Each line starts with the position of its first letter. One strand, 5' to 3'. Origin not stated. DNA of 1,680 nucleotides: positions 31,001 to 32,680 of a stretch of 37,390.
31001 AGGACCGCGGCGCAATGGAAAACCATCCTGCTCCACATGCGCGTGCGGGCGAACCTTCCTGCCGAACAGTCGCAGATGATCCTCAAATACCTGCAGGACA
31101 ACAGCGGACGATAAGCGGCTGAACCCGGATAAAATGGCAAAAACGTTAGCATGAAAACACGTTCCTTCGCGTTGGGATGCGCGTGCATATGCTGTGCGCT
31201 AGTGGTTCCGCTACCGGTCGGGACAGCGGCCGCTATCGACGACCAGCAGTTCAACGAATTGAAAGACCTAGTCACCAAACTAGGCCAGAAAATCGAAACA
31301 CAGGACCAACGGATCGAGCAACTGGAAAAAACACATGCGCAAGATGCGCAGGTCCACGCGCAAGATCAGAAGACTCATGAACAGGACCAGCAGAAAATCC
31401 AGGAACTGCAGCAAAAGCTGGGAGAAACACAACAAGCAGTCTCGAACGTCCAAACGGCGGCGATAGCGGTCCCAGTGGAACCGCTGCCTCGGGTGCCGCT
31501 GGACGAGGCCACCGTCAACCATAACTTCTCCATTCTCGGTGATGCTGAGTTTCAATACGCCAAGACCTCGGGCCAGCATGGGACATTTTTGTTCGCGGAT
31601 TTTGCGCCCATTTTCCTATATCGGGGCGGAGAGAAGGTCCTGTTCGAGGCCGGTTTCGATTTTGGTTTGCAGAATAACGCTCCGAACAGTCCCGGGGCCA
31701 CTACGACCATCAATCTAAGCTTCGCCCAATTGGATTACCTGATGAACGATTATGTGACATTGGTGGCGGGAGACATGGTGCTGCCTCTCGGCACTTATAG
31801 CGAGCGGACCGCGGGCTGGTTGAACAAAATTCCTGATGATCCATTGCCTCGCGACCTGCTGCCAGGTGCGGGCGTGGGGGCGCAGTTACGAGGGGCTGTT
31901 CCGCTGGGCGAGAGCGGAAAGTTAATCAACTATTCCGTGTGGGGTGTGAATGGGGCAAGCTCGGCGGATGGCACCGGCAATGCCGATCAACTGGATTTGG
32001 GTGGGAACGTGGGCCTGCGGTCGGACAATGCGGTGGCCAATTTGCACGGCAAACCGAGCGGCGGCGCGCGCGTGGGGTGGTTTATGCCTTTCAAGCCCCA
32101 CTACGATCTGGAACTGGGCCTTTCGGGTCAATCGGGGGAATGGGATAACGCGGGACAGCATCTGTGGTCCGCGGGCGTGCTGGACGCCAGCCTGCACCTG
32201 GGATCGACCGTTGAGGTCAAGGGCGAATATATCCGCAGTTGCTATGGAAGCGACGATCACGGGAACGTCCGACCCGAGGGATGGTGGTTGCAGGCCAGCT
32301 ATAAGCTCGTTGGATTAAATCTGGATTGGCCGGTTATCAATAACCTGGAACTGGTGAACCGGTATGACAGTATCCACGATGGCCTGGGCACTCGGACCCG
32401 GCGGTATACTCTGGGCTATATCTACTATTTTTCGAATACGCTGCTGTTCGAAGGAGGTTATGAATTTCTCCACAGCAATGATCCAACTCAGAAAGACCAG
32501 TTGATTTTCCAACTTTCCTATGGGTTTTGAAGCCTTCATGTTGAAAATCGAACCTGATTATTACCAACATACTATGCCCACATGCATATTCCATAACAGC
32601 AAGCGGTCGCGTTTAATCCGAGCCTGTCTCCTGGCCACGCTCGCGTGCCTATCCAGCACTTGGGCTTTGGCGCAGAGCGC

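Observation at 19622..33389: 14-kb electron-transfer island linking outer-membrane cytochrome/porin modules, a nine-heme bc-type complex and cytochrome-fused NirK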

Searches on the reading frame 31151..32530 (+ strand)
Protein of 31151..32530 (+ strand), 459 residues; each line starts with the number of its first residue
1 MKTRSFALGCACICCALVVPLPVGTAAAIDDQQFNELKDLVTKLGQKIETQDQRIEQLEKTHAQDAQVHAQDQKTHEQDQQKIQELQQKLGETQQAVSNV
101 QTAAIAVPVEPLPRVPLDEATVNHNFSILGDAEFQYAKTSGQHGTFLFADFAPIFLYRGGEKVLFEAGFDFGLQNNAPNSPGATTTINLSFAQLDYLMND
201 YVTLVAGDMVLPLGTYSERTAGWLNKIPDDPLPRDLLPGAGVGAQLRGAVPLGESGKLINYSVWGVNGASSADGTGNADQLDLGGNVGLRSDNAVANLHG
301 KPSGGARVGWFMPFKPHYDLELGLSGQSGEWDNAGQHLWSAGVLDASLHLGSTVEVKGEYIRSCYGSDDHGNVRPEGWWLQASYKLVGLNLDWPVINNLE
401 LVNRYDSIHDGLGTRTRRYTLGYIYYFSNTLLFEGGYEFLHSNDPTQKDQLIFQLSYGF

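Call 5: search_protein_families(library=pfam, proteins=[window:31151-32530:+], max_evalue=0.01)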
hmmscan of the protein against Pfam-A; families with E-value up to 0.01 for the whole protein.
window:31151-32530:+ (459 aa): 0 families

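Call 10: search_protein_families(library=ncbifam, proteins=[window:31151-32530:+], max_evalue=0.01)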
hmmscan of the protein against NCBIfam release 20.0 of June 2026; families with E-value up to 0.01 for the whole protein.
window:31151-32530:+ (459 aa): 1 family
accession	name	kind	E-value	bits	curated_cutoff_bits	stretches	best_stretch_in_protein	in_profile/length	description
NF050013.1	HpsJ_like_A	equivalog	0.0086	15.7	140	0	11-102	83-175/217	HpsJ-like protein, cyanoexosortase A-associated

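Call 23: find_homologous_proteins(query=window:31151-32530:+)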
Query window:31151-32530:+ (459 aa): 1657 proteins with E <= 0.001 among 8000 candidates; the best 120 are listed.
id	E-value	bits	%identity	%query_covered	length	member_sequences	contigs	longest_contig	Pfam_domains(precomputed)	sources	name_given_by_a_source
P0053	0.0e+0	1056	99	100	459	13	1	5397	-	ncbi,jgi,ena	-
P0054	1.5e-276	936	88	100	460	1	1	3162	-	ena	-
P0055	6.4e-276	934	87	100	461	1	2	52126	-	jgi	jgi:hypothetical protein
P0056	8.2e-276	933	86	100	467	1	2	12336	-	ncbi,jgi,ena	-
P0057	2.6e-274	928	87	100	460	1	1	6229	-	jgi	jgi:hypothetical protein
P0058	1.1e-273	926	88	100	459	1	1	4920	-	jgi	jgi:hypothetical protein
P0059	8.5e-273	923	86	100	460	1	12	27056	-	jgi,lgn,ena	jgi:hypothetical protein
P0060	1.0e-272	923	87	100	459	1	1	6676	-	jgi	jgi:hypothetical protein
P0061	3.7e-272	921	84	100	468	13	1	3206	-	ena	-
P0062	1.2e-270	916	86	100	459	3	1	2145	-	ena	-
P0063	1.3e-270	916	84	100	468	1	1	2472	-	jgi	-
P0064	1.1e-268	910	85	100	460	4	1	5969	-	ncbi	-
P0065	7.9e-268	907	85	100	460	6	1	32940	-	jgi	jgi:hypothetical protein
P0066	1.2e-267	906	85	100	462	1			-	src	-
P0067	1.8e-267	906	84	100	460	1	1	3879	-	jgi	jgi:hypothetical protein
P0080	9.2e-263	890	83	100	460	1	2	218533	-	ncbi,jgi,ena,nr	ncbi:MAG TPA: hypothetical protein VNZ64_26930 [Candidatus Acidoferrum sp.]|jgi:hypothetical protein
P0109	6.7e-253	858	80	100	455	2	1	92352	-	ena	-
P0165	2.6e-201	688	66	100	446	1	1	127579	-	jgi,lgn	jgi:hypothetical protein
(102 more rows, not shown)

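Call 24: find_encoding_contigs(protein=P0080, flank=10000, max_places=1)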
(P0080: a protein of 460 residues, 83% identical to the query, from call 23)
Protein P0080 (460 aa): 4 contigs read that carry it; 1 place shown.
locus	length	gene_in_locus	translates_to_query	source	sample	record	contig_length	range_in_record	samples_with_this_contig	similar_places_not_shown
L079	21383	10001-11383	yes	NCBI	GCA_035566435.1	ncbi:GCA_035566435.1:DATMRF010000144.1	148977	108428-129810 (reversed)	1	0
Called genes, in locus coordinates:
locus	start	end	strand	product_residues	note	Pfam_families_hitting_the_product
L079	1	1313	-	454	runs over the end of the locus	PF00083:Sugar_tr, PF07690:MFS_1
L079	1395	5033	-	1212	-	PF01619:Pro_dh, PF00171:Aldedh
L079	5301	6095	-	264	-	-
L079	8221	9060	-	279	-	-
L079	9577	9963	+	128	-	-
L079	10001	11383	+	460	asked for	-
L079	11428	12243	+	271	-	PF00034:Cytochrom_C, PF13442:Cytochrome_CBB3 (weak)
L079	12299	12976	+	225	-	PF13103:TonB_2 (faint), PF03544:TonB_C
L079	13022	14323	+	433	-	PF13360:PQQ_2, PF13570:Beta-prop_ACSF4 (faint), PF01011:PQQ (faint), PF13360:PQQ_2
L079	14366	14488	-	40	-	-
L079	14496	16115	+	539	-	PF13360:PQQ_2, PF13570:Beta-prop_ACSF4 (faint)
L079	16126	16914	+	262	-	PF07963:N_methyl (weak)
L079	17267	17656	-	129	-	-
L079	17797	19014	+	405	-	PF13412:HTH_24 (weak), PF00480:ROK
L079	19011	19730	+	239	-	PF01925:TauE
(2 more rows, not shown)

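Call 25: find_encoding_contigs(protein=P0165, flank=10000, max_places=1)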
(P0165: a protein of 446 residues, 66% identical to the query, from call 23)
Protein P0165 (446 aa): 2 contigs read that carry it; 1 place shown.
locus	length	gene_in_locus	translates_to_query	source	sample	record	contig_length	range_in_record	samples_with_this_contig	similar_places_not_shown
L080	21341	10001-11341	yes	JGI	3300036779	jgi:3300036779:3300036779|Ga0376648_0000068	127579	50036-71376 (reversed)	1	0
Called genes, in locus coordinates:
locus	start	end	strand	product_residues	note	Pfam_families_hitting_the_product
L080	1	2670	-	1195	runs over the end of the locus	PF00289:Biotin_carb_N, PF02786:CPSase_L_D2, PF07478:Dala_Dala_lig_C, PF02785:Biotin_carb_C, PF00682:HMGL-like, PF02436:PYC_OADA, PF00364:Biotin_lipoyl, PF25917:BSH_RND, +4 more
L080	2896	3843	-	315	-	-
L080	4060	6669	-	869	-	PF13491:FtsK_4TM, PF17854:FtsK_alpha, PF01580:FtsK_SpoIIIE, PF09397:FtsK_gamma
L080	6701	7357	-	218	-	PF01791:DeoC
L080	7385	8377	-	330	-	PF00056:Ldh_1_N, PF02866:Ldh_1_C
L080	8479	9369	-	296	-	PF10114:PocR, PF00165:HTH_AraC (weak), PF12833:HTH_18, PF00165:HTH_AraC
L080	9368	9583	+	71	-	-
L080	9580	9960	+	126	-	-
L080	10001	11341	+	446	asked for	-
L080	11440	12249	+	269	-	PF13442:Cytochrome_CBB3, PF00034:Cytochrom_C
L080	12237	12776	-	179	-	PF00027:cNMP_binding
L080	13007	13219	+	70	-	-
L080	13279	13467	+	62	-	-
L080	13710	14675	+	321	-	PF13483:Lactamase_B_3, PF12706:Lactamase_B_2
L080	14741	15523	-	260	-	PF00535:Glycos_transf_2, PF10111:Glyco_tranf_2_2, PF13641:Glyco_tranf_2_3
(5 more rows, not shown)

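Call 26: find_encoding_contigs(protein=P0109, flank=10000, max_places=1)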
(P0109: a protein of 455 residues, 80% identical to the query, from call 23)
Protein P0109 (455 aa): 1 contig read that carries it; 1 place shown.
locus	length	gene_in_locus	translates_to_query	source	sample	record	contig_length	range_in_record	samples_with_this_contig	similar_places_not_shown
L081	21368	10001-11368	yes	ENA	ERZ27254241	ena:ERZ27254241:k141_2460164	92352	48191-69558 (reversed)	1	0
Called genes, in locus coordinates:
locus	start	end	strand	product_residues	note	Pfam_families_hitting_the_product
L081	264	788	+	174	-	PF00027:cNMP_binding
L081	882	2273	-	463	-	PF14522:Cytochrome_C7 (faint), PF09699:Paired_CXXCH_1 (faint), PF02433:FixO (weak), PF00034:Cytochrom_C, PF13442:Cytochrome_CBB3 (weak), PF00034:Cytochrom_C, PF13442:Cytochrome_CBB3 (weak)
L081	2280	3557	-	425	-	PF00033:Cytochrome_B, PF14358:DUF4405 (weak), PF13631:Cytochrom_B_N_2, PF00032:Cytochrom_B_C (weak)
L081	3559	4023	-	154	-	PF00355:Rieske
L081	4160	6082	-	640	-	PF14691:Fer4_20, PF12837:Fer4_6 (faint), PF01266:DAO (weak), PF07992:Pyr_redox_2, PF13450:NAD_binding_8 (weak), PF12838:Fer4_7, PF13237:Fer4_10 (weak), PF00037:Fer4, +2 more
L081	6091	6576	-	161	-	-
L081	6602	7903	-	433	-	-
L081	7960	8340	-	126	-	-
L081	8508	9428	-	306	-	PF10114:PocR, PF00165:HTH_AraC, PF12833:HTH_18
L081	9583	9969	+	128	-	-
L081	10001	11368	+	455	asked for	-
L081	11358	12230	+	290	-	PF00034:Cytochrom_C, PF13442:Cytochrome_CBB3 (weak)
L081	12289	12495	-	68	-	PF18919:DUF5670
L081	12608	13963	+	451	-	PF13091:PLDc_2, PF00614:PLDc (faint), PF13091:PLDc_2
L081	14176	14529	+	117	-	-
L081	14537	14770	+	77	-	-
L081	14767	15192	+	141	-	PF01850:PIN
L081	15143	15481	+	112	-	-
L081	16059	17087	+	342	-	-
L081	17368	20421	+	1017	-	PF04851:ResIII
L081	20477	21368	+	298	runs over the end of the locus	PF00072:Response_reg (weak), PF10137:CAP12-PCTIR_TIR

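Call 32: find_related_loci(query=window:31151-32530:+, collection=genome_contigs, flank=10000)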
Query window:31151-32530:+ (459 aa) in genome_contigs; peptide patterns used: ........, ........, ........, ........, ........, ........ (x = any residue, [..] = any of these).
46 stretches matched a pattern; 13 encode a relative of the query (tblastn E <= 1e-3); 13 distinct loci.
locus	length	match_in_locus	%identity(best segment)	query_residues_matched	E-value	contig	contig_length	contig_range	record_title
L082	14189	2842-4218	99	1-459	0e+0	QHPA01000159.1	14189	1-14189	MAG: Verrucomicrobia bacterium isolate AV4 14_0927_12_20cm_scaffold_2309_curated, whole genome shotgun sequence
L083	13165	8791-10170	81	1-459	0e+0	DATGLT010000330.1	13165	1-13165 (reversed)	MAG TPA_asm: Verrucomicrobiia bacterium isolate SMAG_U9893 k141_265580, whole genome shotgun sequence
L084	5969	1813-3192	85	1-459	0e+0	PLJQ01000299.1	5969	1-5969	MAG: Limisphaerales bacterium isolate palsa_1396 73.20110800_P1M.49_contig_35684, whole genome shotgun sequence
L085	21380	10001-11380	83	1-459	0e+0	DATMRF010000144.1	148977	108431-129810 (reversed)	MAG TPA_asm: Candidatus Acidoferrum sp. isolate SMAG_U12948 k141_2762323, whole genome shotgun sequence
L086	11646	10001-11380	80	1-459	0e+0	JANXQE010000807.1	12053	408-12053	MAG: Limisphaerales bacterium isolate GL140_4_concoct_305_sub GL140_4_k141_2404329, whole genome shotgun sequence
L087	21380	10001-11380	80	5-459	0e+0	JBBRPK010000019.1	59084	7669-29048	MAG: Verrucomicrobiota bacterium isolate La1_metabat2.433 LA1C_B2.433_k141_1480522L_59084_cov_23.0455, whole genome shot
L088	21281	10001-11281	56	29-459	4e-155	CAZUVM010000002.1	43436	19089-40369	MAG TPA_asm: uncultured Verrucomicrobiota bacterium isolate binchicken_co279_142 genome assembly, contig: k141_4935702,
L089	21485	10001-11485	48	1-459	2e-150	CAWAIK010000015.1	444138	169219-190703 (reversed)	MAG: uncultured Verrucomicrobiae bacterium isolate MFD03346.bin.2.54 genome assembly, contig: contig_12816, whole genome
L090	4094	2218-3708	48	1-459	2e-150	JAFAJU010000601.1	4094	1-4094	MAG: Verrucomicrobiota bacterium isolate CP_BE_BS_R3_8 BE_BS_R3_k147_140770, whole genome shotgun sequence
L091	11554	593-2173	46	1-459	1e-143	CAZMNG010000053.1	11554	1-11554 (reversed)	MAG TPA_asm: uncultured Chthoniobacterales bacterium isolate binchicken_co3_546 genome assembly, contig: NODE_18178_leng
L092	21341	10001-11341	67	1-459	0e+0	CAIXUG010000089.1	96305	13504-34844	MAG: uncultured Verrucomicrobia bacterium isolate YR3_bin-1454 genome assembly, contig: bin-1454:89/90, whole genome sho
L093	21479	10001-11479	47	1-459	4e-142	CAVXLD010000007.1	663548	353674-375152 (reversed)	MAG: uncultured Verrucomicrobiae bacterium isolate MFD00731.bin.1.199 genome assembly, contig: contig_28673, whole genom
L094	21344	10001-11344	61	6-459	0e+0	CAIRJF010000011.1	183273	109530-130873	MAG: uncultured Verrucomicrobia subdivision 3 bacterium isolate AM2_bin-1229 genome assembly, contig: bin-1229:11/40, wh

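Call 40: search_solved_structures(query=A3, max_evalue=10)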
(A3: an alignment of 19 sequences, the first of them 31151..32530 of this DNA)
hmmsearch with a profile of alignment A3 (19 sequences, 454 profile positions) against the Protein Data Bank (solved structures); distinct sequences matched with E-value up to 10: 63 (the best 60 are shown).
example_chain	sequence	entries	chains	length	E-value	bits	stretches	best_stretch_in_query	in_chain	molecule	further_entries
4l8i_A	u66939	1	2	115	0.24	13.3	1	39-107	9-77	RSV epitope scaffold FFL_005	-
6w6l_6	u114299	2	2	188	0.5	12.2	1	13-82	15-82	Calcium load-activated calcium channel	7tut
3caz_A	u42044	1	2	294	0.65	11.8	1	32-96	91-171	BAR protein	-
6nqm_A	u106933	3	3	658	0.76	11.6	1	32-110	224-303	Lysine-specific histone demethylase 1A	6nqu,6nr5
6w4k_A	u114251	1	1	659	0.76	11.6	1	32-110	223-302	Lysine-specific histone demethylase 1A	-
8ym7_A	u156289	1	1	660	0.76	11.6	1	32-110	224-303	Lysine-specific histone demethylase 1A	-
2dw4_A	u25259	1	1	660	0.76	11.6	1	32-110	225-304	Lysine-specific histone demethylase 1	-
2ejr_A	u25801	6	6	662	0.77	11.6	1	32-110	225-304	Lysine-specific histone demethylase 1 | Lysine-specific histone demethylase 1A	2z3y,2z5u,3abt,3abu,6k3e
2hko_A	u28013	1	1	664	0.77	11.6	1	32-110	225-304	Lysine-specific histone demethylase 1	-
8jf5_A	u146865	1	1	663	0.77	11.6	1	32-110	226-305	Lysine-specific histone demethylase 1A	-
2h94_A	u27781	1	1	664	0.77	11.6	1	32-110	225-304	Lysine-specific histone demethylase 1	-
7e0g_A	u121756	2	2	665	0.77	11.6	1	32-110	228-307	Lysine-specific histone demethylase 1A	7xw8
2iw5_A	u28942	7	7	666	0.77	11.6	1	32-110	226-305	LYSINE-SPECIFIC HISTONE DEMETHYLASE 1 | Lysine-specific histone demethylase 1A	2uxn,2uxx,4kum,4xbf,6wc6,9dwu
6s35_A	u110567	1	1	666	0.77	11.6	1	32-110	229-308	Lysine-specific histone demethylase 1A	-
5h6q_A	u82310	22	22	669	0.78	11.6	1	32-110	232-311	Lysine-specific histone demethylase 1A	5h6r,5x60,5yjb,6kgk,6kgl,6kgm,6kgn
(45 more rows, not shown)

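Call 42: search_protein_families(library=pfam, alignment_id=A3, max_evalue=1)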
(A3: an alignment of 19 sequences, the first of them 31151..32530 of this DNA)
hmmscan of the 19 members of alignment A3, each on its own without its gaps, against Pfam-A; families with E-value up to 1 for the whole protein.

A. member 1, window:31151-32530:+ (459 aa): 7 families
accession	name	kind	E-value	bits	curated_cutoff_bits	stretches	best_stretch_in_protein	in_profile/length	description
PF25762.1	HAUS1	-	0.032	14.5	40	1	34-109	123-198/236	HAUS augmin-like complex subunit 1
PF24073.1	DUF7365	-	0.034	14.7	27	1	21-101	22-98/101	Coiled-coil region of unknown function (DUF7365)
PF13870.11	CCDC113_CCDC96_CC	-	0.034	14.3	31.6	1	31-99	41-109/177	CCDC113/CCDC96, coiled-coil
PF03961.19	FapA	-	0.034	14.2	31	1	32-101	156-231/272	Flagellar Assembly Protein A beta solenoid domain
PF05929.16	Phage_GPO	-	0.62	10.1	33.6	1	28-99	189-253/268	Phage capsid scaffolding protein (GPO) serine peptidase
PF19111.5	DUF5798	-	0.68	10.6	27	1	32-65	22-55/89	Family of unknown function (DUF5798)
PF16326.10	ABC_tran_CTD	-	0.74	10.5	32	0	44-96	6-56/69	ABC transporter C-terminal domain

B. families by the number of members that match (of 19 scanned): 112 families (the first 25 are shown)
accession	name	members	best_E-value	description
PF05929.16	Phage_GPO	12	0.00093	Phage capsid scaffolding protein (GPO) serine peptidase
PF03961.19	FapA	10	0.034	Flagellar Assembly Protein A beta solenoid domain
PF02601.20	Exonuc_VII_L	8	0.015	Exonuclease VII, large subunit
PF25762.1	HAUS1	7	0.0016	HAUS augmin-like complex subunit 1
PF13094.11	CENP-Q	5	0.0015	CENP-Q, a CENPA-CAD centromere complex subunit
PF03938.19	OmpH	5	0.0031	Outer membrane protein (OmpH-like)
PF07396.17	Porin_O_P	4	2.8e-05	Phosphate-selective porin O and P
PF01544.23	CorA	4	0.0097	CorA-like Mg2+ transporter protein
PF10828.13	DUF2570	4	0.036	Protein of unknown function (DUF2570)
PF10186.14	ATG14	4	0.043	Vacuolar sorting 38 and autophagy-related subunit 14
PF19111.5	DUF5798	4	0.13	Family of unknown function (DUF5798)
PF01763.21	Herpes_UL6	3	0.039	Herpesvirus UL6 like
PF02181.28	FH2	3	0.098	Formin Homology 2 Domain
PF19745.5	FUT8_N_cat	3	0.15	Alpha-(1,6)-fucosyltransferase N- and catalytic domains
PF06785.16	UPF0242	3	0.18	Uncharacterised protein family (UPF0242) N-terminus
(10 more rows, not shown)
